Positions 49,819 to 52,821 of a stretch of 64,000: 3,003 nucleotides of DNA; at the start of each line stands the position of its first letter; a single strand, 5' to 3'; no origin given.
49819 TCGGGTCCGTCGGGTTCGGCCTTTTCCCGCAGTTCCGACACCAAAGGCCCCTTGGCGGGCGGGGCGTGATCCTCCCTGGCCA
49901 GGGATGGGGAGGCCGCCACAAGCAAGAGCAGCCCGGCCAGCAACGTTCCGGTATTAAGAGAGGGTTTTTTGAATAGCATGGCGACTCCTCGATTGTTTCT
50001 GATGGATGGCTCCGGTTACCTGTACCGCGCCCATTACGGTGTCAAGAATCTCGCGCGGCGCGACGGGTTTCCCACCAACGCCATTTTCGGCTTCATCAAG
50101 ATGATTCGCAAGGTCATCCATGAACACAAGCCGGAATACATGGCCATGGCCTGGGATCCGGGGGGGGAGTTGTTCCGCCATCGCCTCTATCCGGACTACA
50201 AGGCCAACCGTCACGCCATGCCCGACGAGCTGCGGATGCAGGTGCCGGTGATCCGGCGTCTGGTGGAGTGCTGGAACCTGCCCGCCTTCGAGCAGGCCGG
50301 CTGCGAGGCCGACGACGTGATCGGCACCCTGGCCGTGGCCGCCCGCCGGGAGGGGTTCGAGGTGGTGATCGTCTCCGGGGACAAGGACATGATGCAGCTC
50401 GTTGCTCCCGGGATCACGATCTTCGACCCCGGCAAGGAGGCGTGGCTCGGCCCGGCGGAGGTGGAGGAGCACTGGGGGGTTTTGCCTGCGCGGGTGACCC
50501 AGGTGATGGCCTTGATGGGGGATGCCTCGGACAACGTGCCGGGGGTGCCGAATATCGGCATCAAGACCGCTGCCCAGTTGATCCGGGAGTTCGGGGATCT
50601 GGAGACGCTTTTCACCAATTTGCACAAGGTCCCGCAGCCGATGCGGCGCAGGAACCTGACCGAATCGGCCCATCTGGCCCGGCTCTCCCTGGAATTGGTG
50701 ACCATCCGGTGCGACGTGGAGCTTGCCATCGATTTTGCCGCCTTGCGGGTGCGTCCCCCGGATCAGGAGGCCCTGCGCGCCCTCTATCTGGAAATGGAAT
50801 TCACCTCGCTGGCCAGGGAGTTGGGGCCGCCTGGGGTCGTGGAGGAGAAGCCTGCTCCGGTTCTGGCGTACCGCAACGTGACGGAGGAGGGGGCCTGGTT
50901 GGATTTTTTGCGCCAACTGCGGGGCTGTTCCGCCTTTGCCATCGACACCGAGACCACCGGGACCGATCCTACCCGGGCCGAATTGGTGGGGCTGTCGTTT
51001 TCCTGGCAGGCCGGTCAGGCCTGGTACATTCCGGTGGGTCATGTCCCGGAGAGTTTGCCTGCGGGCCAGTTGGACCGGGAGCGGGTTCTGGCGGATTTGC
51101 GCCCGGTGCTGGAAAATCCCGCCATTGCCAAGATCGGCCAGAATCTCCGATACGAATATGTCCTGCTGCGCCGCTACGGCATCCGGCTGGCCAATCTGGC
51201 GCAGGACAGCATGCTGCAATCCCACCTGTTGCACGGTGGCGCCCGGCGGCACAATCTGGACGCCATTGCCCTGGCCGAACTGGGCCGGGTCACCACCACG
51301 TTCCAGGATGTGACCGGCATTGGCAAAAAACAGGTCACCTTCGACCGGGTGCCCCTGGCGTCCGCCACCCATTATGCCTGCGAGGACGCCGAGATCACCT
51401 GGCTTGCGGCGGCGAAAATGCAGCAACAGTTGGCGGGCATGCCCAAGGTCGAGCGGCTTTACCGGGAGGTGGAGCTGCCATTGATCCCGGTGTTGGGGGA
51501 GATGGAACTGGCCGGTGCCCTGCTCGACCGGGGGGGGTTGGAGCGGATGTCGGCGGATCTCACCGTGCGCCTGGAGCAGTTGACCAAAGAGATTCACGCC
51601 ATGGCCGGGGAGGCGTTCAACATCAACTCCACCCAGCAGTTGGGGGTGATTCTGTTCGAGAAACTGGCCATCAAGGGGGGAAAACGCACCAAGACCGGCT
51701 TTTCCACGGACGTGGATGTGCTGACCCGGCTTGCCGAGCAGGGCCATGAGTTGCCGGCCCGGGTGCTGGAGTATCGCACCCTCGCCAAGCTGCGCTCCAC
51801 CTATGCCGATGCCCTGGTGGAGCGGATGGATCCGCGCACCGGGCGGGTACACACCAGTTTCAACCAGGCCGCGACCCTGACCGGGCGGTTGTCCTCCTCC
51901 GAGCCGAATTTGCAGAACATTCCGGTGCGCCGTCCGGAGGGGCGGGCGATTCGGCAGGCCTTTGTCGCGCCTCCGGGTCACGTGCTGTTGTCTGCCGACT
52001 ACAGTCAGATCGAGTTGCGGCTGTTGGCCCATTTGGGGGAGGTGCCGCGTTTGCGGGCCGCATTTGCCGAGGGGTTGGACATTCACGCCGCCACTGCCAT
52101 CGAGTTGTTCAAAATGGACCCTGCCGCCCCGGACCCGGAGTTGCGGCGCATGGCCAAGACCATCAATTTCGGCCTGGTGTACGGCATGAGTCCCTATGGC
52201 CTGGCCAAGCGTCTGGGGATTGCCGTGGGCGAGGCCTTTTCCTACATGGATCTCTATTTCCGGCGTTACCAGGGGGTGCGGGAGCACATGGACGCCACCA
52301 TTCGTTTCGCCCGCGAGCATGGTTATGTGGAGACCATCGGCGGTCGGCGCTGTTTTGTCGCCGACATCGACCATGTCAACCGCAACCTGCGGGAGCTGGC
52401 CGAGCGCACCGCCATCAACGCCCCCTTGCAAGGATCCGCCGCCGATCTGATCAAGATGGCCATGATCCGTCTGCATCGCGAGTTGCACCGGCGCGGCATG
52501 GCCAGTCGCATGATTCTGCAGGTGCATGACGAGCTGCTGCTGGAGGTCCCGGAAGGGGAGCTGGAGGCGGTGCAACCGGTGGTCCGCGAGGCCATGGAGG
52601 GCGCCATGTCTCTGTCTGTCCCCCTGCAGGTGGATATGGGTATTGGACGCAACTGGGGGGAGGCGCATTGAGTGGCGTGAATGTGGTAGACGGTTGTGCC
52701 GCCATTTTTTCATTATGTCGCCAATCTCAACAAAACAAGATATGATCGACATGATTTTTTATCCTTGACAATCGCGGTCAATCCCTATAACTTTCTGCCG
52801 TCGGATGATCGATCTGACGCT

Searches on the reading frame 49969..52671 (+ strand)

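Call 37: search_protein_families(library=pfam, proteins=[window:49969-52671:+], max_evalue=1)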
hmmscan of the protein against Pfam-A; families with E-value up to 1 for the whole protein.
window:49969-52671:+ (900 aa): 7 families
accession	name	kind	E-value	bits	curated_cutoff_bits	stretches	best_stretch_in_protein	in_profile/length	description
PF00476.26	DNA_pol_A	-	9.5e-155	515.7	34.3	1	524-898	4-381/381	DNA polymerase family A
PF02739.22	5_3_exonuc_N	-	6.5e-55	185.8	34.3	1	8-170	1-164/164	5'-3' exonuclease, N-terminal resolvase-like domain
PF01367.25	5_3_exonuc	-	1.9e-28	99.2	40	1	172-267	2-97/97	5'-3' exonuclease, C-terminal SAM fold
PF01612.26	DNA_pol_A_exo1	-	1.3e-22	80.9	23.6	1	301-488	1-172/173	3'-5' exonuclease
PF22619.2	DNA_polI_exo1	-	5.4e-05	23.5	27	1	376-452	39-115/140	DNA polymerase I, ribonuclease H-like domain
PF14520.12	HHH_5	-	0.18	12.8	27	0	193-209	40-56/57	Helix-hairpin-helix domain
PF12826.13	HHH_2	-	0.18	12.4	27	1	192-214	7-29/64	Helix-hairpin-helix motif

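Call 38: search_protein_families(library=ncbifam, proteins=[window:49969-52671:+], max_evalue=0.1)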
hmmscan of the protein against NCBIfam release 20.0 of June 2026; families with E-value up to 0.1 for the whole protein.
window:49969-52671:+ (900 aa): 15 families
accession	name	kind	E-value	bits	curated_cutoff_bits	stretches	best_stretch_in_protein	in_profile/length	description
NF004397.1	PRK05755.1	equivalog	0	1094.3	720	1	8-900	2-889/889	DNA polymerase I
TIGR00593.1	pola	equivalog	2.1e-277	923.1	600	1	9-900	1-890/890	DNA polymerase I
NF011539.0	PRK14975.1-3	equivalog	1.7e-89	300.8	640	1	285-898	39-627/628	bifunctional 3'-5' exonuclease/DNA polymerase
NF011541.0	PRK14975.2-1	equivalog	1.6e-62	211.7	871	1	329-898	39-635/645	bifunctional 3'-5' exonuclease/DNA polymerase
NF011540.0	PRK14975.1-4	equivalog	2.1e-59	201.5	601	1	371-897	57-574/576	bifunctional 3'-5' exonuclease/DNA polymerase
NF011545.0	PRK14976.1-2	equivalog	1.3e-58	198.5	434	1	8-274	8-281/287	5'-3' exonuclease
NF011547.0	PRK14976.1-4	equivalog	1.5e-56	191.9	305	1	9-285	4-288/291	5'-3' exonuclease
NF038380.1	phage_DpoZ_1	exception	1.4e-53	182.3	500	1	322-899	4-605/607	aminoadenine-incorporating DNA polymerase DpoZ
NF007017.0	PRK09482.1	equivalog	3e-49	167.9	261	1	44-262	36-255/257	flap endonuclease Xni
NF011546.0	PRK14976.1-3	equivalog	3.7e-41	141.3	347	1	8-279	4-284/297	5'-3' exonuclease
NF011542.0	PRK14975.2-2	equivalog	7e-35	120.4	1061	2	623-898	500-789/802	bifunctional 3'-5' exonuclease/DNA polymerase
NF011543.0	PRK14975.2-3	equivalog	6.3e-28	97.3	1139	1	610-897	526-836/853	bifunctional 3'-5' exonuclease/DNA polymerase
NF011538.0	PRK14975.1-1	equivalog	1.2e-20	73.5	389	1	587-883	248-535/557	bifunctional 3'-5' exonuclease/DNA polymerase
NF038381.1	phage_DpoZ_2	exception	1.1e-14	53.7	350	1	572-873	395-730/754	aminoadenine-incorporating DNA polymerase DpoZ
TIGR03674.1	fen_arch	equivalog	0.049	12.7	351.95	1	187-223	235-271/338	flap endonuclease-1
